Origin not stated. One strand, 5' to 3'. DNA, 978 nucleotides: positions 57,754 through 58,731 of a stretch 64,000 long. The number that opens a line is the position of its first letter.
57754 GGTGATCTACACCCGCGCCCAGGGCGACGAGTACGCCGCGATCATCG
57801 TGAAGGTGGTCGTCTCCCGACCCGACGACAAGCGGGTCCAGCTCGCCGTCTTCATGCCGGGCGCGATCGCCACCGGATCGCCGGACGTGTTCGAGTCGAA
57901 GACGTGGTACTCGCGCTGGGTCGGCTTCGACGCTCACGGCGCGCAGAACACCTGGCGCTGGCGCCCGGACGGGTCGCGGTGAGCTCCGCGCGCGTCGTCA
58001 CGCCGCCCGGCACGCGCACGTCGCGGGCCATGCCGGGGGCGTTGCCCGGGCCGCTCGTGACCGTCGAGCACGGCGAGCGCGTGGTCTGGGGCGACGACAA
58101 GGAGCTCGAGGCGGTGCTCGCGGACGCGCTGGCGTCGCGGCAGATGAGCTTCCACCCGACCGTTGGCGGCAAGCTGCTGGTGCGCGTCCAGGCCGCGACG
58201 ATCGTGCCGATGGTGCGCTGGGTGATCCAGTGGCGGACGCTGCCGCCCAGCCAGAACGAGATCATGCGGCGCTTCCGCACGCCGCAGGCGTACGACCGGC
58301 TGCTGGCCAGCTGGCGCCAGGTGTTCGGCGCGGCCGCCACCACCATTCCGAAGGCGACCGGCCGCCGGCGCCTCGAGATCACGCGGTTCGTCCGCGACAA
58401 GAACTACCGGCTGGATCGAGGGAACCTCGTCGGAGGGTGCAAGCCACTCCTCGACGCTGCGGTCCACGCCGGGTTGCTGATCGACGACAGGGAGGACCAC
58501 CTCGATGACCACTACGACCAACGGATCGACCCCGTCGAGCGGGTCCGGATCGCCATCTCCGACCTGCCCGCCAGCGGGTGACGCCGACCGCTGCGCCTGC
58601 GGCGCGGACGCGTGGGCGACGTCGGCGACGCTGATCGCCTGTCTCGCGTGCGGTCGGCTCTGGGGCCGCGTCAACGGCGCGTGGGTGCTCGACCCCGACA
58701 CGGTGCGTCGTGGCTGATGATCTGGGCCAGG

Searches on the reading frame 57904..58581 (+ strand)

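Call 92: search_protein_families(library=pfam, max_evalue=0.001, proteins=[window:57904-58581:+])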
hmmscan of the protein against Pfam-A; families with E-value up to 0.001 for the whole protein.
window:57904-58581:+ (225 aa): 0 families

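Call 96: search_protein_families(library=phrogs, max_evalue=0.01, proteins=[window:57904-58581:+])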
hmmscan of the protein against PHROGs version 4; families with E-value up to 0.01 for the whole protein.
window:57904-58581:+ (225 aa): 2 families
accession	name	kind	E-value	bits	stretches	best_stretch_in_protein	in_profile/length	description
phrog_34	-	DNA, RNA and nucleotide metabolism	2.4e-09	38.2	1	97-203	68-174/259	RusA-like Holliday junction resolvase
phrog_9203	-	DNA, RNA and nucleotide metabolism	0.00081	20.5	1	134-218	79-163/169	RusA-like Holliday junction resolvase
